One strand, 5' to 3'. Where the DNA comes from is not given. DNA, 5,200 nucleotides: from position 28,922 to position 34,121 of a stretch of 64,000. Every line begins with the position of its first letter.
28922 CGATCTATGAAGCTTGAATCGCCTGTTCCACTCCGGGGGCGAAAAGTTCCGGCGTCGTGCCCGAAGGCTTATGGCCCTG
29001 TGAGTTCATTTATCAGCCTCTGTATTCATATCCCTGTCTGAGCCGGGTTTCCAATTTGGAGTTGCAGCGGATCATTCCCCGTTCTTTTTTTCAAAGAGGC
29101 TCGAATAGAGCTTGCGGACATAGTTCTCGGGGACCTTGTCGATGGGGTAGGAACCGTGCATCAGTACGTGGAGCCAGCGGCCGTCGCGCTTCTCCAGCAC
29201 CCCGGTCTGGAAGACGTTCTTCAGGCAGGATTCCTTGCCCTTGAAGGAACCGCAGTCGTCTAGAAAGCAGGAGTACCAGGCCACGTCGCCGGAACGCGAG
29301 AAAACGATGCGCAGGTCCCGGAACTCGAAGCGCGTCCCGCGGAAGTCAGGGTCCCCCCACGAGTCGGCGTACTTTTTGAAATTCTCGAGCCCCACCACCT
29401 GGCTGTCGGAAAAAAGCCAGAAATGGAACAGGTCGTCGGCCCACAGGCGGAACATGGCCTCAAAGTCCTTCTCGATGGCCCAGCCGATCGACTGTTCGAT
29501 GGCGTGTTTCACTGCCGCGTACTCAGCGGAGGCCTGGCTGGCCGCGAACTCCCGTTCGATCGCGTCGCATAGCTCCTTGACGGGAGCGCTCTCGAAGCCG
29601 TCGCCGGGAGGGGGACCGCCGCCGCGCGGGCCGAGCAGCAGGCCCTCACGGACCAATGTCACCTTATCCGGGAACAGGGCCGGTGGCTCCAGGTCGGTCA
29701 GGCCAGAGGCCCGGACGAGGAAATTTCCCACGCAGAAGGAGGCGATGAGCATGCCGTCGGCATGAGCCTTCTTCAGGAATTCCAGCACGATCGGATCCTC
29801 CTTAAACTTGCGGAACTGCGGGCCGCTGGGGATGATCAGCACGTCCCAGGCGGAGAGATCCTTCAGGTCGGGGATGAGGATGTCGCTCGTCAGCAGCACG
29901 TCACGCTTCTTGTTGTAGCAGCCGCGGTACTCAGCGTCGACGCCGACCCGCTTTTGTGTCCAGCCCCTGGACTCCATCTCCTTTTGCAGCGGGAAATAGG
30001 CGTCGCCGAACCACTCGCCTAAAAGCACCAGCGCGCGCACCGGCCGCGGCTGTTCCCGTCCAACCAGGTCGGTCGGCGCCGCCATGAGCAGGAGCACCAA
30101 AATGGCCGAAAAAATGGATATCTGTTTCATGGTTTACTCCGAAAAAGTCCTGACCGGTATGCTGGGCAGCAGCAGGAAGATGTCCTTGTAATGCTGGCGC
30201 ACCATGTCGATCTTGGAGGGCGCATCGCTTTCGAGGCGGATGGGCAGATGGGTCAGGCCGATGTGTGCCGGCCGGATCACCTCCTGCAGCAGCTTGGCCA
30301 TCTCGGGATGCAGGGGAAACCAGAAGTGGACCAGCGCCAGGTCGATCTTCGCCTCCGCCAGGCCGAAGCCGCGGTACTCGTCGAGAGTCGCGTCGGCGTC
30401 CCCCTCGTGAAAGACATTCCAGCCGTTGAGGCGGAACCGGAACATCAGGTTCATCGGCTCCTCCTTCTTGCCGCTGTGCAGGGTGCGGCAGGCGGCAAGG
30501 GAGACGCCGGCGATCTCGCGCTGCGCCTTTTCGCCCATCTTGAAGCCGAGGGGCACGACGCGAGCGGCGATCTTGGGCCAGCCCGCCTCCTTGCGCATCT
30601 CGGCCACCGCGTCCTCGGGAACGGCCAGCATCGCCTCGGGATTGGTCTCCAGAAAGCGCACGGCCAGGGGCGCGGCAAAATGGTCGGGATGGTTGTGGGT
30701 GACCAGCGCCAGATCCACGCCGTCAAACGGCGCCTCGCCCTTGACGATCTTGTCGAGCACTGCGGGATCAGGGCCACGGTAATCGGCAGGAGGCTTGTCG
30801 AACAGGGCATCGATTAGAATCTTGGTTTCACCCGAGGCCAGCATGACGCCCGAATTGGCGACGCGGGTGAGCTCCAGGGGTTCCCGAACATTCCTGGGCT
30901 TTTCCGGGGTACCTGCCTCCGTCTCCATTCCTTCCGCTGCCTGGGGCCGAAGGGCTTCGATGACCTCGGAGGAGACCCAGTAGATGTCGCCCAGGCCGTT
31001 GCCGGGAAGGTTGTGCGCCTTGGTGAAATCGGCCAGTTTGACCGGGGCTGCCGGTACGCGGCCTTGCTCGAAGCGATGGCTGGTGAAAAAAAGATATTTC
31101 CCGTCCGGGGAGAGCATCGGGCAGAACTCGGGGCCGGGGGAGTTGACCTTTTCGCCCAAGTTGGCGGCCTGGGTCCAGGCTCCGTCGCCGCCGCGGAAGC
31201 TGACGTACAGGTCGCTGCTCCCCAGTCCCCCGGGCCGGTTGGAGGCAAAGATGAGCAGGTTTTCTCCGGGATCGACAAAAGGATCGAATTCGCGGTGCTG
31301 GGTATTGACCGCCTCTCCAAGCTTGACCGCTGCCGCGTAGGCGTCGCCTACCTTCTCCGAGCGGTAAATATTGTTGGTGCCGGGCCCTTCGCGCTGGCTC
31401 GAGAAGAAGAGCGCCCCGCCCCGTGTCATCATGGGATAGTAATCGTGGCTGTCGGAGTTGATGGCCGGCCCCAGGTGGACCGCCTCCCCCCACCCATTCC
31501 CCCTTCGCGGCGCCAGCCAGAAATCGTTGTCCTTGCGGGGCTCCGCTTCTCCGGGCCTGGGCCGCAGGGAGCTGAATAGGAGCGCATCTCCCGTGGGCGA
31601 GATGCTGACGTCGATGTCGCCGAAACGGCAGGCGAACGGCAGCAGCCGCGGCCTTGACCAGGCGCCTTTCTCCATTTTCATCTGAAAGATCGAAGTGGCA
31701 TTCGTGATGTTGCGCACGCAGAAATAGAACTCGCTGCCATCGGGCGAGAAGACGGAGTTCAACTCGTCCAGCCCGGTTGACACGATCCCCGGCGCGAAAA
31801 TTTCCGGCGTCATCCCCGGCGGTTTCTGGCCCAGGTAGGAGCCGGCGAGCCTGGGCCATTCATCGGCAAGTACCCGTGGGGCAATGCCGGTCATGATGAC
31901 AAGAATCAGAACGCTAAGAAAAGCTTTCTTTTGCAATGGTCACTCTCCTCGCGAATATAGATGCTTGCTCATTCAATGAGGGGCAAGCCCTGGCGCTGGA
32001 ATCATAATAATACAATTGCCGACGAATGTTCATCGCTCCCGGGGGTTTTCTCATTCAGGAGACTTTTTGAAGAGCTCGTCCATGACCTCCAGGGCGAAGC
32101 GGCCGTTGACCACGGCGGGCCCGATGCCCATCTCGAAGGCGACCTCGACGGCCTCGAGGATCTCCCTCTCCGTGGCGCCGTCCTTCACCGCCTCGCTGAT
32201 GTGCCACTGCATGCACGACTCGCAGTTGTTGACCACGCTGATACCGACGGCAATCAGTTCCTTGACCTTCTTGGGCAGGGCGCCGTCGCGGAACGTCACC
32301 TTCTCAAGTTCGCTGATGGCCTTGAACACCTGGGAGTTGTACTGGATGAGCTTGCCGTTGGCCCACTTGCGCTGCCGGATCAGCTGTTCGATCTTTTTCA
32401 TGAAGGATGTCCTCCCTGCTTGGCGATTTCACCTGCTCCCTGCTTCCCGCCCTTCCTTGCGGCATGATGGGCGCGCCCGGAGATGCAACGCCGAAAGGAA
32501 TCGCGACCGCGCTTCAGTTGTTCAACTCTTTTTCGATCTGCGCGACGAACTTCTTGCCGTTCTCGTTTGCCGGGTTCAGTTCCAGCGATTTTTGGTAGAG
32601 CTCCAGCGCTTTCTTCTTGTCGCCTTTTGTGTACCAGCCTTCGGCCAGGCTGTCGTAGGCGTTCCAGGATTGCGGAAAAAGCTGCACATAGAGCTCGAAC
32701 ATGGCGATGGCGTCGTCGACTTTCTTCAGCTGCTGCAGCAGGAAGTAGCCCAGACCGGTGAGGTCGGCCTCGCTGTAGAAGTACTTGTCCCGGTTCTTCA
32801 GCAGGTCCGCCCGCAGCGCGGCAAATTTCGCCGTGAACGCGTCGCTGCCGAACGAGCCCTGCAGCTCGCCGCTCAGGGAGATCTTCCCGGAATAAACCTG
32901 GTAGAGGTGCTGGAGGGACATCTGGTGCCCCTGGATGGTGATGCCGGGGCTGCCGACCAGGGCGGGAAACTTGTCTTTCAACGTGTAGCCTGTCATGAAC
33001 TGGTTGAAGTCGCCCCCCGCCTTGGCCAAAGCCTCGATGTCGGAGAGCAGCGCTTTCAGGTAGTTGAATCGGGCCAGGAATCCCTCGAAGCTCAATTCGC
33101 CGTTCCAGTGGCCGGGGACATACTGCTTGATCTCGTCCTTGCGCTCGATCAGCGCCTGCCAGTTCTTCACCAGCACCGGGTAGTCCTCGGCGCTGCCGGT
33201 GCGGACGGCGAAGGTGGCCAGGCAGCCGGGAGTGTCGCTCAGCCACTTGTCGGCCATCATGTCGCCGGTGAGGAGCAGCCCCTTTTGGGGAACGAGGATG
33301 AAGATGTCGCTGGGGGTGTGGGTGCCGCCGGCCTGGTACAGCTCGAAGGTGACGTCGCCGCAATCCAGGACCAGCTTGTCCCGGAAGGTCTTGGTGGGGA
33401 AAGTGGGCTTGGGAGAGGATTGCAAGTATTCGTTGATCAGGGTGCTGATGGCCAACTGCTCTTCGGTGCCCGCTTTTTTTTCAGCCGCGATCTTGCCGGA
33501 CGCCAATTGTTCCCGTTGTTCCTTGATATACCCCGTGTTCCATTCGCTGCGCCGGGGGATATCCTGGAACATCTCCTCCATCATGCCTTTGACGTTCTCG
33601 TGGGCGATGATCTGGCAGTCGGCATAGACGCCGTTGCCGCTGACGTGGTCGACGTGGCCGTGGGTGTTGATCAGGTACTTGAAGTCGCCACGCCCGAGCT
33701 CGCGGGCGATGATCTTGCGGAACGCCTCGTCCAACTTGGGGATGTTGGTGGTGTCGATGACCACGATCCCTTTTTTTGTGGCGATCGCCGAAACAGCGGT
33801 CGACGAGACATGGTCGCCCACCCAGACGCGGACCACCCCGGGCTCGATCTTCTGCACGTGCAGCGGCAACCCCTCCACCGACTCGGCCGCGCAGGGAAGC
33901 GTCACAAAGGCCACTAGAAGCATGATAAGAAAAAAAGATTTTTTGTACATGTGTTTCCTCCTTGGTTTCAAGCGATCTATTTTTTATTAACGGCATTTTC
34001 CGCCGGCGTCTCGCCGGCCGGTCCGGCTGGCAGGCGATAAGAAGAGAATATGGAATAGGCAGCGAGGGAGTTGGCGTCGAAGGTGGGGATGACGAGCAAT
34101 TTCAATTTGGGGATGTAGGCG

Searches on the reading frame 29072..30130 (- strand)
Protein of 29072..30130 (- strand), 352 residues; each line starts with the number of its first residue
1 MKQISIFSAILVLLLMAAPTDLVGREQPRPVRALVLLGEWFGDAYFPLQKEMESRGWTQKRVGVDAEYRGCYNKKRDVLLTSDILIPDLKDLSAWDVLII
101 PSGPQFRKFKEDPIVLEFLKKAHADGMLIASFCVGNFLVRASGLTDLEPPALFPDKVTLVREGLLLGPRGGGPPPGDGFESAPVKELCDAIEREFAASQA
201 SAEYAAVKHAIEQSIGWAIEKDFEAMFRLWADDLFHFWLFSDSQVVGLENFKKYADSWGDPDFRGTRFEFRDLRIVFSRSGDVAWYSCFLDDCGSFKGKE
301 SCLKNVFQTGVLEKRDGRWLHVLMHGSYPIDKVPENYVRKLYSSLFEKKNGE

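Call 11: search_protein_families(library=pfam, proteins=[window:29072-30130:-], max_evalue=0.001)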
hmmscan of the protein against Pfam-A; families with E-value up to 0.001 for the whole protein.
window:29072-30130:- (352 aa): 2 families
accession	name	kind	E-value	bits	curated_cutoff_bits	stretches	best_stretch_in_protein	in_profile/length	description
PF13474.12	SnoaL_3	-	1.4e-23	83.9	22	1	207-330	1-120/121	SnoaL-like domain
PF01965.30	DJ-1_PfpI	-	1e-07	32.3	26.6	1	33-143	3-111/165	DJ-1/PfpI family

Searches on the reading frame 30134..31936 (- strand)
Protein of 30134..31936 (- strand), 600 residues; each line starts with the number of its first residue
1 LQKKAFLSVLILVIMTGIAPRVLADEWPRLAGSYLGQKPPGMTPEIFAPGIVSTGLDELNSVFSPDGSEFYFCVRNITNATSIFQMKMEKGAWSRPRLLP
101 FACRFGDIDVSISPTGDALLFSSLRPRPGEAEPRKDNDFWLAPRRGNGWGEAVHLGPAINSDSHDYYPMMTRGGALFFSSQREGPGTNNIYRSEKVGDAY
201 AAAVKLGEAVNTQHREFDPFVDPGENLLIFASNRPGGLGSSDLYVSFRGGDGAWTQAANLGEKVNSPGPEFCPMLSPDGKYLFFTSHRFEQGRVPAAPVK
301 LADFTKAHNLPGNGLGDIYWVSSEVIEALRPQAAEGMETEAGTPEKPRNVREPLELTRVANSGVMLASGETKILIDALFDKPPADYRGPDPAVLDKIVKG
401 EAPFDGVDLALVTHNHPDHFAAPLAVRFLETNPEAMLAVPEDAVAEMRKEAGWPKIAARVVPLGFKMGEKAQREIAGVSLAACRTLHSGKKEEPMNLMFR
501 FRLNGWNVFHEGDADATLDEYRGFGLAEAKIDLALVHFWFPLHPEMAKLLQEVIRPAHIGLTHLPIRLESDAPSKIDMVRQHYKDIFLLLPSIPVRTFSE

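Call 11: search_protein_families(library=pfam, proteins=[window:30134-31936:-], max_evalue=0.001)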
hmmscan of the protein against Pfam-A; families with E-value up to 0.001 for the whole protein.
window:30134-31936:- (600 aa): 3 families
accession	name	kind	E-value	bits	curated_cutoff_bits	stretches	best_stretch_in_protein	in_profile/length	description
PF07676.18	PD40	-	1.6e-19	69.8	20.9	1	261-286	2-27/38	WD40-like Beta Propeller Repeat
PF13483.12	Lactamase_B_3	-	5.3e-09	36.7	24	1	357-534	3-131/160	Beta-lactamase superfamily domain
PF12706.13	Lactamase_B_2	-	8.9e-08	32.4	27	1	371-544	1-172/200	Beta-lactamase superfamily domain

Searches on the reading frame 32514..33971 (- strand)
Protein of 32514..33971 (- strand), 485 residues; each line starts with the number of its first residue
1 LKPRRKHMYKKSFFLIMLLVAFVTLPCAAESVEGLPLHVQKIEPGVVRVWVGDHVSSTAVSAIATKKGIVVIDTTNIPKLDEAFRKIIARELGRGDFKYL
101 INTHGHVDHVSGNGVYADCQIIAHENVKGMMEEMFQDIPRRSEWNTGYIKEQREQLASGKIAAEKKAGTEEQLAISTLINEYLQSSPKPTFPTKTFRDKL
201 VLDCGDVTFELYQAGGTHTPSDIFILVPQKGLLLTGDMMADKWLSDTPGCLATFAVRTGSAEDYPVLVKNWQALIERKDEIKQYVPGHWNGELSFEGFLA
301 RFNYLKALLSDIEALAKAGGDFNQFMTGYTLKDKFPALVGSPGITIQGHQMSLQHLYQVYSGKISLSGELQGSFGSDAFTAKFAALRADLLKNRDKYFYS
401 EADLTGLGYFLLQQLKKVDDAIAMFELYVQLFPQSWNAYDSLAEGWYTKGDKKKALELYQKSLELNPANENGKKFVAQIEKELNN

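Call 11: search_protein_families(library=pfam, proteins=[window:32514-33971:-], max_evalue=0.001)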
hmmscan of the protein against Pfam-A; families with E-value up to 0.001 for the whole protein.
window:32514-33971:- (485 aa): 5 families
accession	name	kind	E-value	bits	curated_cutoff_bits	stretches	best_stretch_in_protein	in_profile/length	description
PF00753.33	Lactamase_B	-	1e-13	52.1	22.7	1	59-242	7-155/196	Metallo-beta-lactamase superfamily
PF07719.23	TPR_2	-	3e-07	30.5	27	1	437-469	2-34/34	Tetratricopeptide repeat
PF00515.34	TPR_1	-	8.5e-06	25.8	27.8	0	447-469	12-34/34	Tetratricopeptide repeat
PF13181.12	TPR_8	-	0.00027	21.3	25.7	0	448-469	13-34/34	Tetratricopeptide repeat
PF13428.12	TPR_14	-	0.00072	20.4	23.5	0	411-443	10-42/44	Tetratricopeptide repeat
